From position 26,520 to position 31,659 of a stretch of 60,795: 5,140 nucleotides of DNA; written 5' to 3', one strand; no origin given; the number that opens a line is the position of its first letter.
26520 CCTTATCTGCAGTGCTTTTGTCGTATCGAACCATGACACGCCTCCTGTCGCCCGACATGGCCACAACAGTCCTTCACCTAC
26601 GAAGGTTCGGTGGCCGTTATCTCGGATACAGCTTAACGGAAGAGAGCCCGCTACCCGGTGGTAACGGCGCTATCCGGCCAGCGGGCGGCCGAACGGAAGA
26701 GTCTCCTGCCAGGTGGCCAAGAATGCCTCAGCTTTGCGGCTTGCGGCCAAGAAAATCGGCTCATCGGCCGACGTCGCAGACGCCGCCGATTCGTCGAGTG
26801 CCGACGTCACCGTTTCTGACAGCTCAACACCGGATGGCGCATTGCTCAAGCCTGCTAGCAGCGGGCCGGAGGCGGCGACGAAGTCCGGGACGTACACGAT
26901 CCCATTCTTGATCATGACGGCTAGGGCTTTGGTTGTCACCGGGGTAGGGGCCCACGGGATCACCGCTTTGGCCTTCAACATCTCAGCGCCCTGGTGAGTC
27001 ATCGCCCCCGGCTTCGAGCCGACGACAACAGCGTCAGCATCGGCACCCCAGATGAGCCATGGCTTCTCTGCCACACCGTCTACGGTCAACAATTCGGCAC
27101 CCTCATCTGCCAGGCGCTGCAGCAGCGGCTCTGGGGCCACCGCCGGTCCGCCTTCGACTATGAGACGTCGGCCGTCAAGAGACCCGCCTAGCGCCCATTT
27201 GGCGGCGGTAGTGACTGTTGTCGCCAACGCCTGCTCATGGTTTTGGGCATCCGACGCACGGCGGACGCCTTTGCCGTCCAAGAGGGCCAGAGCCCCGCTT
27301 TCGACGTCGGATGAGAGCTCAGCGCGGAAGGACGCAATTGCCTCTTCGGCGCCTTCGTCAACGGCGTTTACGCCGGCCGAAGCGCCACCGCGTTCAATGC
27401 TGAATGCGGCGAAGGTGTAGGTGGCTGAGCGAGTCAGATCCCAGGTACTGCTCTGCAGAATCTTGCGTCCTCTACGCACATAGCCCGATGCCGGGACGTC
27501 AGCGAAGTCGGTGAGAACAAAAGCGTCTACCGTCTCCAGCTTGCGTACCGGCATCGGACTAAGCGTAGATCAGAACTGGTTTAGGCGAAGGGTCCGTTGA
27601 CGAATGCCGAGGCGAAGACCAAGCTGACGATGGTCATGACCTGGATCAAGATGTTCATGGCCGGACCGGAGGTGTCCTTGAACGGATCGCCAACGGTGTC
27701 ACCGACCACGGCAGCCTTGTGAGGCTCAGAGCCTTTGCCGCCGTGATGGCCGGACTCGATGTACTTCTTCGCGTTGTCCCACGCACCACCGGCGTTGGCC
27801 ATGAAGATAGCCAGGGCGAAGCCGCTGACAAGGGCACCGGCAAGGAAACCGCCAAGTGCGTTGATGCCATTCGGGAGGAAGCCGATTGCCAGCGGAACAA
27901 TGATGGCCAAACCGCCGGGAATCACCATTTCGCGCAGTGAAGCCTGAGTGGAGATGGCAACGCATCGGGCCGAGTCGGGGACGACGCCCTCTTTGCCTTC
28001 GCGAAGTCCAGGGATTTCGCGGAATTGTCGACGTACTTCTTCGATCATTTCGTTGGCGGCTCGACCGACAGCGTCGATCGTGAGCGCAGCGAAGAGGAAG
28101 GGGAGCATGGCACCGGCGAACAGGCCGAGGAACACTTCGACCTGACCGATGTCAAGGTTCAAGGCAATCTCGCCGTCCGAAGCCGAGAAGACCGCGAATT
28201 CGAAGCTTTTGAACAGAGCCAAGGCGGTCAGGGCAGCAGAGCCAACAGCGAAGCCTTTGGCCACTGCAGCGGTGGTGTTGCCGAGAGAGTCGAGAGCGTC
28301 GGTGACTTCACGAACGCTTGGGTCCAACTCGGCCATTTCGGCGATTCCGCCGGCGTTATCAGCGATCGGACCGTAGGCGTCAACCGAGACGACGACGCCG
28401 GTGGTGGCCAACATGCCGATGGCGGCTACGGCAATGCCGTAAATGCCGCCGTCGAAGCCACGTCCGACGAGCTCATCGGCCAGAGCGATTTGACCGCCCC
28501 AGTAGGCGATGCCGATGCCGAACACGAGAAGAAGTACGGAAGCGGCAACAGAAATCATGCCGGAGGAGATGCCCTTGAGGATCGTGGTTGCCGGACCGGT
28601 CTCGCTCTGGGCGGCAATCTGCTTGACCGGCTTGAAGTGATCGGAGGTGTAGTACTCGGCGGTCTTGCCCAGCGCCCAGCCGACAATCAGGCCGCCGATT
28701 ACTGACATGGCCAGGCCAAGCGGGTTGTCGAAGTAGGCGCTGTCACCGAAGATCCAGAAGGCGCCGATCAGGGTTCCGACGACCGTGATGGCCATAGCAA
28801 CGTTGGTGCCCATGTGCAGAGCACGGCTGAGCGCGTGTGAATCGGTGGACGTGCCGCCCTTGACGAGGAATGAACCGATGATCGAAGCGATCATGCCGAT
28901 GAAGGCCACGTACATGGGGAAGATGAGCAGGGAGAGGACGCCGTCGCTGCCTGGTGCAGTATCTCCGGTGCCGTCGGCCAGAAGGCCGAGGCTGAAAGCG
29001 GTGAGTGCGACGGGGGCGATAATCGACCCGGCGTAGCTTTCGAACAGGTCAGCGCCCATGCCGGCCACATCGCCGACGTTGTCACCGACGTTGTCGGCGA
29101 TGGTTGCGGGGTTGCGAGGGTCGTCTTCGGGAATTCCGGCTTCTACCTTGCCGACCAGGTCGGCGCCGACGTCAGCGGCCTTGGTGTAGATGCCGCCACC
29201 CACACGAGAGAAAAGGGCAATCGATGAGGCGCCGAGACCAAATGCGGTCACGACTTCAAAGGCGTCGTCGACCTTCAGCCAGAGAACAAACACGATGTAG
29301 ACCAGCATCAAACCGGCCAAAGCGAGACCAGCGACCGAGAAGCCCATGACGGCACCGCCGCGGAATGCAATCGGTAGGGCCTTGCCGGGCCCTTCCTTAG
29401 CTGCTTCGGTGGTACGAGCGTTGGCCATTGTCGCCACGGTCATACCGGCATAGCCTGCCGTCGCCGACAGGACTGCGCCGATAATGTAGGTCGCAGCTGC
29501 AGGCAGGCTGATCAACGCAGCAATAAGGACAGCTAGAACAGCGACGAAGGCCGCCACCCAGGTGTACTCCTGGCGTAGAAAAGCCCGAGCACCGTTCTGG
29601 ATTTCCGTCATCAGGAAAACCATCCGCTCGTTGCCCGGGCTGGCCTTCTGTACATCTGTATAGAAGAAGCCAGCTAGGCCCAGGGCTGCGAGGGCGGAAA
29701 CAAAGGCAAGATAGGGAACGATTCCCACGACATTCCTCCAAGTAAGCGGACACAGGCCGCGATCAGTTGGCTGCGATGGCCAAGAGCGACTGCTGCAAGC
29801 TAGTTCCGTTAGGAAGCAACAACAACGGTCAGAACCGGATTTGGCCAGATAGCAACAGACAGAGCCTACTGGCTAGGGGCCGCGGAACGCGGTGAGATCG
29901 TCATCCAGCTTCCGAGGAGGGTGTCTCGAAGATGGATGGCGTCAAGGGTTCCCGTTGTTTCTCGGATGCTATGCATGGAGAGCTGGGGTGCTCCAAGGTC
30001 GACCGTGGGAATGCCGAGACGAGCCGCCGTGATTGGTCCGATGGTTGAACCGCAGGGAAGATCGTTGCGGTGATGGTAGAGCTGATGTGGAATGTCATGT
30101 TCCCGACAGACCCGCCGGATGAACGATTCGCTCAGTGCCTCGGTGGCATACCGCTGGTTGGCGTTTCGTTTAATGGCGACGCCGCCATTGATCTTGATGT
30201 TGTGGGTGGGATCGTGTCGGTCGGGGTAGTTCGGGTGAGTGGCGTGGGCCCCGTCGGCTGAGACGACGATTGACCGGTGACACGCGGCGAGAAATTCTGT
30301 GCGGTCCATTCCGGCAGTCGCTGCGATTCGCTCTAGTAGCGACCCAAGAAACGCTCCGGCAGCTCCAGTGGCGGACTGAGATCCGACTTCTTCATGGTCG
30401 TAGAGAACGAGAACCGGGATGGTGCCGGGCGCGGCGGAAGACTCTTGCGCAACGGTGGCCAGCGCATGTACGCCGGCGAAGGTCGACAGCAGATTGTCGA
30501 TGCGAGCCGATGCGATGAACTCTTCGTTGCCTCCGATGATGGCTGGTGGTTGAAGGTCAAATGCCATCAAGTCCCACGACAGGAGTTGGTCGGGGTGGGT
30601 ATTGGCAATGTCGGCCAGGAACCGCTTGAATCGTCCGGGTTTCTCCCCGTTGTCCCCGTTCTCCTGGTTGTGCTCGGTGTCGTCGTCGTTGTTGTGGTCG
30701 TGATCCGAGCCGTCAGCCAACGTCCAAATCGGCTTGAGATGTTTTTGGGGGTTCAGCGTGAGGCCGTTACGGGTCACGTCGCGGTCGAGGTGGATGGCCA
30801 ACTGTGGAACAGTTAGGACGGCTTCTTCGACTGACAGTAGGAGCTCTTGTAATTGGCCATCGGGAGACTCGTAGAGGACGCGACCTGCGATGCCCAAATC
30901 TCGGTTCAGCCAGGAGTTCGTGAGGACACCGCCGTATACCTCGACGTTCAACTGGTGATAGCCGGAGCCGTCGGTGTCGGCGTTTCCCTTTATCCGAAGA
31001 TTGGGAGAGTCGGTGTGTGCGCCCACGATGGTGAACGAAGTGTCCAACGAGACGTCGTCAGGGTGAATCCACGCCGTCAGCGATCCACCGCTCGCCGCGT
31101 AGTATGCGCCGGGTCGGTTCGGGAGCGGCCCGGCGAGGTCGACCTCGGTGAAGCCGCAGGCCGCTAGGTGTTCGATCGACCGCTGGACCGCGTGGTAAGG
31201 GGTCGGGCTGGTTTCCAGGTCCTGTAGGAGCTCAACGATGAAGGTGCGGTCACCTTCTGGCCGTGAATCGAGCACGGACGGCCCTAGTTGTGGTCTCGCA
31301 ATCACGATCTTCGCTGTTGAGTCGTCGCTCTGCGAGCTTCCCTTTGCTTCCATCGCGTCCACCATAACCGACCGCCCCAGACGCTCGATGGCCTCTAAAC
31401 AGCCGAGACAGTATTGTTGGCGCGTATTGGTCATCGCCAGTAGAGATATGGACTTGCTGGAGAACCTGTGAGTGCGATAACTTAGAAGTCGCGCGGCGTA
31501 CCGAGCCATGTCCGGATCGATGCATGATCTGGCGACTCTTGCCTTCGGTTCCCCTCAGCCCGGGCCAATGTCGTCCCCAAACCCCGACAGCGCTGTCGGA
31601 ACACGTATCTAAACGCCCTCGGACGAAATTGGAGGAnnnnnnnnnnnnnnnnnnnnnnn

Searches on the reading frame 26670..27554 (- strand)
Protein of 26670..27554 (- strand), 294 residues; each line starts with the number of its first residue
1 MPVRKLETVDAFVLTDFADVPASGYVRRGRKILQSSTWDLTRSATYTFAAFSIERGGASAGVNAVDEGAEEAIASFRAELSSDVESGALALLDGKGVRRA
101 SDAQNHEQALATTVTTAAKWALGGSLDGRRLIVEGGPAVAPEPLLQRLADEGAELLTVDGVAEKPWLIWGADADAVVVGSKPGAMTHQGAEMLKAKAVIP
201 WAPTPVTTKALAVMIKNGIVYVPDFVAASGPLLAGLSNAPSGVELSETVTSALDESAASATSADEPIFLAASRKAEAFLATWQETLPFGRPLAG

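Call 71: search_protein_families(library=pfam, proteins=[window:26670-27554:-], max_evalue=0.001)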
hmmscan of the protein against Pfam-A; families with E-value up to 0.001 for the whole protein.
window:26670-27554:- (294 aa): 1 family
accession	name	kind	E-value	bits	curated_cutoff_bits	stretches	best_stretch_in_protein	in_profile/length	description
PF00208.27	ELFV_dehydrog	-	2.9e-05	24.4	23.4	1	168-231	107-173/241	Glutamate/Leucine/Phenylalanine/Valine dehydrogenase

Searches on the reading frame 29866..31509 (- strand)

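Call 33: search_protein_families(library=pfam, proteins=[window:29866-31509:-], max_evalue=0.00001)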
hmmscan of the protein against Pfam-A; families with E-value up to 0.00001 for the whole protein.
window:29866-31509:- (547 aa): 2 families
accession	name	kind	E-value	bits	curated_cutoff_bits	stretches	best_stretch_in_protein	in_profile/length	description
PF02127.20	Peptidase_M18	-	5.7e-126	421.3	24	1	99-525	3-422/432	Aminopeptidase I zinc metalloprotease (M18)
PF05343.19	Peptidase_M42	-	2.7e-06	27.1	23.2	0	433-523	199-285/292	M42 glutamyl aminopeptidase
